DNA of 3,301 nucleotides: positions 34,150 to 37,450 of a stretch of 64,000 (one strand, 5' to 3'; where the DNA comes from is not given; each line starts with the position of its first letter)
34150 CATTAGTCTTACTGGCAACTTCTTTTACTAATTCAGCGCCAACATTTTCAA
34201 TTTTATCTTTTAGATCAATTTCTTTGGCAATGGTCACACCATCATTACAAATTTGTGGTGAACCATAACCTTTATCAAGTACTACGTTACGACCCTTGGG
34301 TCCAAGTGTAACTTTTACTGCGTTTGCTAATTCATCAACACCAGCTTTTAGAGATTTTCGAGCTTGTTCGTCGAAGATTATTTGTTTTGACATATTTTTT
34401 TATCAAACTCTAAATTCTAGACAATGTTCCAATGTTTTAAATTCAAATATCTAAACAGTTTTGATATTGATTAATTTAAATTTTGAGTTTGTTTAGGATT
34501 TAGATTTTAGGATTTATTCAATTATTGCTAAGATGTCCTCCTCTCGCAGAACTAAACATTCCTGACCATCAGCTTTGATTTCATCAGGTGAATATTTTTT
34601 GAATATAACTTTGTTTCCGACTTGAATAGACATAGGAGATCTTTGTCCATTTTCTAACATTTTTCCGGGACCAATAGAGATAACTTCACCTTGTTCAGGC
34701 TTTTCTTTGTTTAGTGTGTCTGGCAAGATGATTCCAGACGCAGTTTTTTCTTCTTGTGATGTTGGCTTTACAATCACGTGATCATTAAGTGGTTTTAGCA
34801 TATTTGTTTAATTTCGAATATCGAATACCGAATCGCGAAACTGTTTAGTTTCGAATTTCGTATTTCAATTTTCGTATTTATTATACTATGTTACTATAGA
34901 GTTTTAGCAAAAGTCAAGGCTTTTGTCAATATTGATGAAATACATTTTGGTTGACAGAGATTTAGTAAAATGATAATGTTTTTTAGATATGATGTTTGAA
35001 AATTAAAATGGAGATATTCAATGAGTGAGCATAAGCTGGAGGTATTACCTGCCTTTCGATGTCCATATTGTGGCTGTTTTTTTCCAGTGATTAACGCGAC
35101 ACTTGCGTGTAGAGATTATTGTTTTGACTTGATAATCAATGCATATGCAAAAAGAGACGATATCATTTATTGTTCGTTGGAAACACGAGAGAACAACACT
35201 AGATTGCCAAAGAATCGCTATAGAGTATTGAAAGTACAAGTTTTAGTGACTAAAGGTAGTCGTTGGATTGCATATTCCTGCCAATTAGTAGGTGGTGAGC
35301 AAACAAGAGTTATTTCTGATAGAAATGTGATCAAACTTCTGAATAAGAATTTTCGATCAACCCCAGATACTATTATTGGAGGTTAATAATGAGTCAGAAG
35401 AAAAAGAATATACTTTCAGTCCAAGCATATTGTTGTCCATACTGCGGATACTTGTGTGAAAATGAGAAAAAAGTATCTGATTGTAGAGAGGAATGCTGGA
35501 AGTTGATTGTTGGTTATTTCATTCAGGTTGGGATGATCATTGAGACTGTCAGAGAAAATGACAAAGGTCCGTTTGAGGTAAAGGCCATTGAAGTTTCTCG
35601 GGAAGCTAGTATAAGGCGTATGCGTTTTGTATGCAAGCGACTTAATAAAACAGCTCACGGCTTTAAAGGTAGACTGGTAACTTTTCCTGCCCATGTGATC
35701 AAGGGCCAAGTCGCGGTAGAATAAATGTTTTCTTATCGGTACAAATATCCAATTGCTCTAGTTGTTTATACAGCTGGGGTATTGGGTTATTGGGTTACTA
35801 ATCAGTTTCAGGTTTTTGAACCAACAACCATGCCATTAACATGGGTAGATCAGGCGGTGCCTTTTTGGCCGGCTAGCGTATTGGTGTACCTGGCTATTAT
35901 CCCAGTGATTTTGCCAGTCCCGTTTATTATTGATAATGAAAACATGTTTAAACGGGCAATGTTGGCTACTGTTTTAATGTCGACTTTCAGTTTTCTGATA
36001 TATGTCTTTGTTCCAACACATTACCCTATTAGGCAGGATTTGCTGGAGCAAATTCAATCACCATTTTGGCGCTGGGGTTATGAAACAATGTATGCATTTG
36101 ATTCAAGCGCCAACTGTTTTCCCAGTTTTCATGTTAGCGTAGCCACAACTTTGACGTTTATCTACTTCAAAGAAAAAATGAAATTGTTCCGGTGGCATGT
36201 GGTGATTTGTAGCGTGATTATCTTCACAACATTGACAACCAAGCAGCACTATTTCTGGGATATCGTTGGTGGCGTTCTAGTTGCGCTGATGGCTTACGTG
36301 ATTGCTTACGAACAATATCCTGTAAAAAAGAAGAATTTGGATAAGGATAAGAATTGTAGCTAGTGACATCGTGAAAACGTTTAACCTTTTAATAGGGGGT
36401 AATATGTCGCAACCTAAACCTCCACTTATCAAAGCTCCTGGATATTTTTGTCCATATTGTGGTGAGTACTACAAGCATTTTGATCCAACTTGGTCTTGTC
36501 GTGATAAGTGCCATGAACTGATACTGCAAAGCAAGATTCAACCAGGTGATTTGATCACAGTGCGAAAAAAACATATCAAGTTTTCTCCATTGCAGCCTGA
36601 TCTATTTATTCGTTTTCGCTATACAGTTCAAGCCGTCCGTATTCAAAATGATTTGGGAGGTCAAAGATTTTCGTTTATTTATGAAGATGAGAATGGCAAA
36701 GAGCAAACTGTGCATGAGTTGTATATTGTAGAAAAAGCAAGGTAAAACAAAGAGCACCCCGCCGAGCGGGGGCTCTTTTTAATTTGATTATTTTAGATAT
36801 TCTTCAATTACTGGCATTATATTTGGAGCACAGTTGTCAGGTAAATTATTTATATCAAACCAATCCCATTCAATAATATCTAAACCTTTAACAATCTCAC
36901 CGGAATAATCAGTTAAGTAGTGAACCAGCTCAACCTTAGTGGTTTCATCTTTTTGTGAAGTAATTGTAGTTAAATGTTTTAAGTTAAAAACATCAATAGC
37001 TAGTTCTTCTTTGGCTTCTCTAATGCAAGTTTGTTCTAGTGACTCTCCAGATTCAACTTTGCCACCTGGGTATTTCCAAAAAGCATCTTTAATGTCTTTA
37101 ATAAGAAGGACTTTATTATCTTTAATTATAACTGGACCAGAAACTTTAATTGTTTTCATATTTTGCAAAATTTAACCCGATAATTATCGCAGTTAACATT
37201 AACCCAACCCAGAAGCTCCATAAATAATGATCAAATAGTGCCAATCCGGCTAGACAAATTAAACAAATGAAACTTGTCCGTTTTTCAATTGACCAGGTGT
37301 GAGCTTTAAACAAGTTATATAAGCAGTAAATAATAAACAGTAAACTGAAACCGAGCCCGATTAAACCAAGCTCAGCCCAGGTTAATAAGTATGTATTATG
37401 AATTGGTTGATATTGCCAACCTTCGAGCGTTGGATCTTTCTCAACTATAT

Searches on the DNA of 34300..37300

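Call 94: search_rna_families(source=window, start=34300, end=37300, threshold=evalue, max_evalue=1)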
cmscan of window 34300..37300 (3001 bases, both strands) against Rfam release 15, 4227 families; matches with E-value up to 1: 1.
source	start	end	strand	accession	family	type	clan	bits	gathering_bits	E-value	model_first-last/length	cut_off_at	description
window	36749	36845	-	RF02503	Atu_C9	Gene; sRNA;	-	19.8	40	0.023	91-192/192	no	Rhizobiales sRNA Atu_C9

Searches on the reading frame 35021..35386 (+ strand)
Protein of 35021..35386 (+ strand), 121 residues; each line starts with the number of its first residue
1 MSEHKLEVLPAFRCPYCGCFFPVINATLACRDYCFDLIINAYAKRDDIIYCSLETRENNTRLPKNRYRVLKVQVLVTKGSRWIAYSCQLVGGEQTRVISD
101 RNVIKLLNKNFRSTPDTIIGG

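Call 3: search_protein_families(library=pfam, proteins=[window:35021-35386:+], max_evalue=1)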
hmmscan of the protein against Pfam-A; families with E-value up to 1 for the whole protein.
window:35021-35386:+ (121 aa): 1 family
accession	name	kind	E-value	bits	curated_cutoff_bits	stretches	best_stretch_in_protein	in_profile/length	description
PF02591.20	Zn_ribbon_9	-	0.37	11.4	29.1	0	12-20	24-32/33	C4-type zinc ribbon domain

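Call 11: find_homologous_proteins(query=A1, max_evalue=0.01)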
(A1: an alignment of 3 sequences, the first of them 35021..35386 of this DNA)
Query A1 (3 sequences) (121 aa, profile of the alignment): 6 proteins with E <= 0.01 among 108 candidates.
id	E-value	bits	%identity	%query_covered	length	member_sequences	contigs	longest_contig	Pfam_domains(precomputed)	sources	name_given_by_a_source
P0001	2.2e-43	165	26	73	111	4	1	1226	-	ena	-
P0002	4.1e-41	157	35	40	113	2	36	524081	-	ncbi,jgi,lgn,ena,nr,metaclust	ncbi:hypothetical protein HN858_03330 [Candidatus Falkowbacteria bacterium]|jgi:hypothetical protein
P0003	1.7e-40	155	32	73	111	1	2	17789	-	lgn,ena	-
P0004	1.5e-36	143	100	93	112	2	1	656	-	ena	-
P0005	7.8e-29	118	78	100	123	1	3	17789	-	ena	-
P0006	5.1e-25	106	24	57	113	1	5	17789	-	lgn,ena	-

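Call 14: find_encoding_contigs(protein=P0005, flank=10000, max_places=6)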
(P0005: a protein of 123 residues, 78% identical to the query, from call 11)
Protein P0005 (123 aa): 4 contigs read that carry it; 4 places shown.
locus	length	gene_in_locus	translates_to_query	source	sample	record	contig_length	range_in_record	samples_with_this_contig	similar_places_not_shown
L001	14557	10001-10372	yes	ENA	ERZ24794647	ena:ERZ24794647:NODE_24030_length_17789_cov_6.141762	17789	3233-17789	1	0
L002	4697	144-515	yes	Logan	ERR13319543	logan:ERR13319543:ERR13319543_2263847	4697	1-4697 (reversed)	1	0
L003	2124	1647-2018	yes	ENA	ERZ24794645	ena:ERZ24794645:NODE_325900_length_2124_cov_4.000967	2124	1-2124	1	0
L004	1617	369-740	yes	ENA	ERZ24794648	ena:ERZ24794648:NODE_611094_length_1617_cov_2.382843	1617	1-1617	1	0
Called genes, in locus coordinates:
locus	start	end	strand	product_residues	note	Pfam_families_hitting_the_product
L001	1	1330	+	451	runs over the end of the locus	-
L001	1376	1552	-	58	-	-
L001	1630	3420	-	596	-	PF05157:MshEN, PF00437:T2SSE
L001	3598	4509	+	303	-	-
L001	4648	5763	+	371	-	PF02421:FeoB_N, PF01926:MMR_HSR1, PF06071:YchF-GTPase_C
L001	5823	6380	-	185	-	-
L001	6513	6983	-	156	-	-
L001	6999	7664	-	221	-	-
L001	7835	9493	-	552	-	PF00118:Cpn60_TCP1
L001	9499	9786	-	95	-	PF00166:Cpn10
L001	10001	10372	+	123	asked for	-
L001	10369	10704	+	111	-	-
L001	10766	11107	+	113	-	-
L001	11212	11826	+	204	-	PF01569:PAP2 (faint), PF14378:PAP2_3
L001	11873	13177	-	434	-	PF04932:Wzy_C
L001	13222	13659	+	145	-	-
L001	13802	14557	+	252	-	?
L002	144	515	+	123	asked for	-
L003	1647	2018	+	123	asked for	-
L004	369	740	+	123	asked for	-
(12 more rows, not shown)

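Call 15: find_encoding_contigs(protein=P0002, flank=10000, max_places=10)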
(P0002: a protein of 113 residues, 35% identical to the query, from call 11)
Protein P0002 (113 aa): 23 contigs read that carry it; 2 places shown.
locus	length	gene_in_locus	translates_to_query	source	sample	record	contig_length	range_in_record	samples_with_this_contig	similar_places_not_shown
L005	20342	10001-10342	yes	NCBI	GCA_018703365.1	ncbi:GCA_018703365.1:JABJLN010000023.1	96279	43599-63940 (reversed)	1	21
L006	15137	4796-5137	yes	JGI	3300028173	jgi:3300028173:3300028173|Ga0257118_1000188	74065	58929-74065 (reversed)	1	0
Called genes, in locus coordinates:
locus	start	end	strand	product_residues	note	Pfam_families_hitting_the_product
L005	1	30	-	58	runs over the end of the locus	-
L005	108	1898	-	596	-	PF05157:MshEN, PF00437:T2SSE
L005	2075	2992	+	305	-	-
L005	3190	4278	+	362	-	PF01926:MMR_HSR1, PF02421:FeoB_N, PF06071:YchF-GTPase_C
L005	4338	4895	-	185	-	-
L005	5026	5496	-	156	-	-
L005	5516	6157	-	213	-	-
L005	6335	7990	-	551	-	PF00118:Cpn60_TCP1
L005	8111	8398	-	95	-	PF00166:Cpn10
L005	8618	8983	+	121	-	-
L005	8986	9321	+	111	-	-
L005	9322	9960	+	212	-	PF14378:PAP2_3, PF01569:PAP2 (weak)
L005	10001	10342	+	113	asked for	-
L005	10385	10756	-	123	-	PF00293:NUDIX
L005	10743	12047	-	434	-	-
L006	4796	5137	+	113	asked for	-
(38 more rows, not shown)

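Call 17: search_protein_families(library=ncbifam, proteins=[window:35021-35386:+], max_evalue=0.1)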
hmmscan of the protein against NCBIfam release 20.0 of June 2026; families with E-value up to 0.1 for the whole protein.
window:35021-35386:+ (121 aa): 1 family
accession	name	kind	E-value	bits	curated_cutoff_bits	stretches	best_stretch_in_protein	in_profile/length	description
NF001604.0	PRK00398.1-1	equivalog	9e-05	22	103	1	3-18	15-30/48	DNA-directed RNA polymerase subunit P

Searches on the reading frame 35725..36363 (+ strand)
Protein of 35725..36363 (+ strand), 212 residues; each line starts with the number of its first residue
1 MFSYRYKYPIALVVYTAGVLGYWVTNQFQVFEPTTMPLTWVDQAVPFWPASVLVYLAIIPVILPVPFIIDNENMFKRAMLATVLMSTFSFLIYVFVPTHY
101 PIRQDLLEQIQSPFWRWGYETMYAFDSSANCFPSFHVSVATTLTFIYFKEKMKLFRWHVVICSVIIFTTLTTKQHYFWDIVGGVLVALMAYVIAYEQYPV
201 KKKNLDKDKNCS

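Call 3: search_protein_families(library=pfam, proteins=[window:35725-36363:+], max_evalue=1)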
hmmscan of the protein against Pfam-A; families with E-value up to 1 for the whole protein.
window:35725-36363:+ (212 aa): 5 families
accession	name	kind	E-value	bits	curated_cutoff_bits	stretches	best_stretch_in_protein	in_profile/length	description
PF14378.12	PAP2_3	-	2.8e-14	53.8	27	1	52-192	33-189/190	PAP2 superfamily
PF01569.27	PAP2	-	1.9e-06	28.1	27.2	1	114-199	29-126/130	PAP2 superfamily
PF14360.12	PAP2_C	-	0.01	16.9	27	1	138-193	15-70/74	PAP2 superfamily C-terminal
PF03669.18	ASTER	-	0.027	14.8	22.7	1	143-198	37-91/96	PAT complex subunit Asterix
PF13567.11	DUF4131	-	0.27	11.3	31.6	0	46-111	6-63/165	Domain of unknown function (DUF4131)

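Call 17: search_protein_families(library=ncbifam, proteins=[window:35725-36363:+], max_evalue=0.1)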
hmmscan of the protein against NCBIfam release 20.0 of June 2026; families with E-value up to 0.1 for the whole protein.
window:35725-36363:+ (212 aa): 2 families
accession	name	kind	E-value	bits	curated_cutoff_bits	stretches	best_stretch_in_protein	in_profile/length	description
NF033688.1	MG406_fam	hypoth_equivalog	0.055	13.9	40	0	151-209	9-67/118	MG406 family protein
NF008813.0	PRK11837.1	equivalog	0.063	13.2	229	1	58-194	37-168/202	undecaprenyl-diphosphate phosphatase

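Call 21: find_homologous_proteins(query=window:35725-36363:+, max_evalue=0.001)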
Query window:35725-36363:+ (212 aa): 5 proteins with E <= 0.001 among 188 candidates.
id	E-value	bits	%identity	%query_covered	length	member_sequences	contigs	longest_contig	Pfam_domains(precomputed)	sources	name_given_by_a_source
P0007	3.8e-139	480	100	100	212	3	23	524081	PF01569.28,PF14378.13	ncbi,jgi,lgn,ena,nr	ncbi:phosphatase PAP2 family protein [Candidatus Falkowbacteria bacterium]|jgi:membrane-associated p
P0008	1.7e-106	373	80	94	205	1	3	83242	PF01569.28,PF14378.13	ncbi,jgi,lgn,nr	ncbi:phosphatase PAP2 family protein [Candidatus Kuenenbacteria bacterium]|nr:phosphatase PAP2 famil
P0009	5.8e-88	313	81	79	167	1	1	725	PF01569.28,PF14378.13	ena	-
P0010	6.1e-31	126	35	93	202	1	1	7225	PF01569.28,PF14378.13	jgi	jgi:membrane-associated phospholipid phosphatase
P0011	9.7e-7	47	29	73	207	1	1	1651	PF14378.13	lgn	-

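Call 22: find_encoding_contigs(protein=P0008, flank=8000, max_places=4)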
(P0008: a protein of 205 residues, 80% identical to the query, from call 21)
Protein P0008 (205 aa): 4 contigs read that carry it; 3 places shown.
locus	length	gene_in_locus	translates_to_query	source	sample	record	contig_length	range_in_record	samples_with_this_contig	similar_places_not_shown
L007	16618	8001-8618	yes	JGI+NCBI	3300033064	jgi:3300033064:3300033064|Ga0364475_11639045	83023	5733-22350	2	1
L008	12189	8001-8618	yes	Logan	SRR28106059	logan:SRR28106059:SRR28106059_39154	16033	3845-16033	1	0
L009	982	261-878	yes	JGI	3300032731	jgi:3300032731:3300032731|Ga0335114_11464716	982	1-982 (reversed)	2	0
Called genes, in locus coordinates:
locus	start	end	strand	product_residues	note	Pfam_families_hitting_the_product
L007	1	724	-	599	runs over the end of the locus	PF05157:MshEN (weak), PF00437:T2SSE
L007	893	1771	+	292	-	-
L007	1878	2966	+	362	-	PF01926:MMR_HSR1, PF02421:FeoB_N, PF06071:YchF-GTPase_C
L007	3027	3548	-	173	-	-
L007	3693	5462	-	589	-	PF00884:Sulfatase, PF01663:Phosphodiest (faint), PF02995:DUF229, PF02502:LacAB_rpiB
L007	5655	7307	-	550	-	PF00118:Cpn60_TCP1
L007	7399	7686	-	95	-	PF00166:Cpn10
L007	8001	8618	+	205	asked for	PF14378:PAP2_3, PF01569:PAP2 (weak)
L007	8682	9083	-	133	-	PF00293:NUDIX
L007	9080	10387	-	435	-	PF04932:Wzy_C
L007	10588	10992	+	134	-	-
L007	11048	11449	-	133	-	-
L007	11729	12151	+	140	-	-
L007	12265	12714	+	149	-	-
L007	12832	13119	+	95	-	-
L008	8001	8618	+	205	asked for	PF14378:PAP2_3, PF01569:PAP2 (weak)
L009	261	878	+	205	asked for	PF14378:PAP2_3, PF01569:PAP2 (weak)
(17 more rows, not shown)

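Call 23: find_encoding_contigs(protein=P0010, flank=8000, max_places=4)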
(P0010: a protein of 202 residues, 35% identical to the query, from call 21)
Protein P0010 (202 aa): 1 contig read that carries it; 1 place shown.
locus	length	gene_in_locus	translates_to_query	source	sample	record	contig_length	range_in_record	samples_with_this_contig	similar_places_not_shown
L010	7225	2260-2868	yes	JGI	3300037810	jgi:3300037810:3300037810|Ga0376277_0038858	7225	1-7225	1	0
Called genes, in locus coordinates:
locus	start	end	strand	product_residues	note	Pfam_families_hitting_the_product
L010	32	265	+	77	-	PF03129:HGTP_anticodon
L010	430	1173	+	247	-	-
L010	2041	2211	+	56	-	-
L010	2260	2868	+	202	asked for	PF14378:PAP2_3, PF01569:PAP2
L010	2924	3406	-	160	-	PF01862:PvlArgDC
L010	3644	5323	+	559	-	-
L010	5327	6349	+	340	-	PF01370:Epimerase, PF02719:Polysacc_synt_2 (faint), PF01073:3Beta_HSD, PF07993:NAD_binding_4 (faint), PF16363:GDP_Man_Dehyd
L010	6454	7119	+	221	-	PF00535:Glycos_transf_2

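Call 24: find_encoding_contigs(protein=P0011, flank=8000, max_places=4)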
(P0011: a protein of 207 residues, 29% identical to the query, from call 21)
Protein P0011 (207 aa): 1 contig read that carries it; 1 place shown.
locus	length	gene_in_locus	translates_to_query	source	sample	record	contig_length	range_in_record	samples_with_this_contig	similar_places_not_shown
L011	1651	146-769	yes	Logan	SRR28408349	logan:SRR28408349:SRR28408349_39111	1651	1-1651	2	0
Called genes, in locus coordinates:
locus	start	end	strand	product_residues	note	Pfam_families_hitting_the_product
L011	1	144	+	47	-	?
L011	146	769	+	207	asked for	PF14378:PAP2_3 (faint)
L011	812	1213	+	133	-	PF03788:LrgA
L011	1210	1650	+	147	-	?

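Call 62: search_solved_structures(query=A8, max_evalue=1, show_alignments=2)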
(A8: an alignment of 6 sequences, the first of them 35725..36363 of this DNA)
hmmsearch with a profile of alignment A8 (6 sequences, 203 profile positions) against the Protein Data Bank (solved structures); distinct sequences matched with E-value up to 1: 6.
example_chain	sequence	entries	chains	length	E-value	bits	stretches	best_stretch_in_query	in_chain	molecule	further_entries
9ivc_A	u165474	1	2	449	0.00012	25.2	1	119-194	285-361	Inositol phosphorylceramide synthase catalytic subunit AUR1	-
9vj3_A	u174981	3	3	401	0.00032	23.8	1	119-194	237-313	Inositol phosphorylceramide synthase catalytic subunit AUR1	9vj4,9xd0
7s4m_F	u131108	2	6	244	0.17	14.9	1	41-86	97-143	Particulate methane monooxygenase beta subunit | Methane monooxygenase/ammonia monooxygenase subunit A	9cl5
4phz_B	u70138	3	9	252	0.18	14.8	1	41-86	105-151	Particulate methane monooxygenase subunit A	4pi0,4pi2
3chx_B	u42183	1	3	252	0.18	14.8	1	41-89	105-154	PmoA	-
5jki_A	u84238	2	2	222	0.23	14.5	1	105-193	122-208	Putative lipid phosphate phosphatase YodM | Phosphatidylglycerophosphatase B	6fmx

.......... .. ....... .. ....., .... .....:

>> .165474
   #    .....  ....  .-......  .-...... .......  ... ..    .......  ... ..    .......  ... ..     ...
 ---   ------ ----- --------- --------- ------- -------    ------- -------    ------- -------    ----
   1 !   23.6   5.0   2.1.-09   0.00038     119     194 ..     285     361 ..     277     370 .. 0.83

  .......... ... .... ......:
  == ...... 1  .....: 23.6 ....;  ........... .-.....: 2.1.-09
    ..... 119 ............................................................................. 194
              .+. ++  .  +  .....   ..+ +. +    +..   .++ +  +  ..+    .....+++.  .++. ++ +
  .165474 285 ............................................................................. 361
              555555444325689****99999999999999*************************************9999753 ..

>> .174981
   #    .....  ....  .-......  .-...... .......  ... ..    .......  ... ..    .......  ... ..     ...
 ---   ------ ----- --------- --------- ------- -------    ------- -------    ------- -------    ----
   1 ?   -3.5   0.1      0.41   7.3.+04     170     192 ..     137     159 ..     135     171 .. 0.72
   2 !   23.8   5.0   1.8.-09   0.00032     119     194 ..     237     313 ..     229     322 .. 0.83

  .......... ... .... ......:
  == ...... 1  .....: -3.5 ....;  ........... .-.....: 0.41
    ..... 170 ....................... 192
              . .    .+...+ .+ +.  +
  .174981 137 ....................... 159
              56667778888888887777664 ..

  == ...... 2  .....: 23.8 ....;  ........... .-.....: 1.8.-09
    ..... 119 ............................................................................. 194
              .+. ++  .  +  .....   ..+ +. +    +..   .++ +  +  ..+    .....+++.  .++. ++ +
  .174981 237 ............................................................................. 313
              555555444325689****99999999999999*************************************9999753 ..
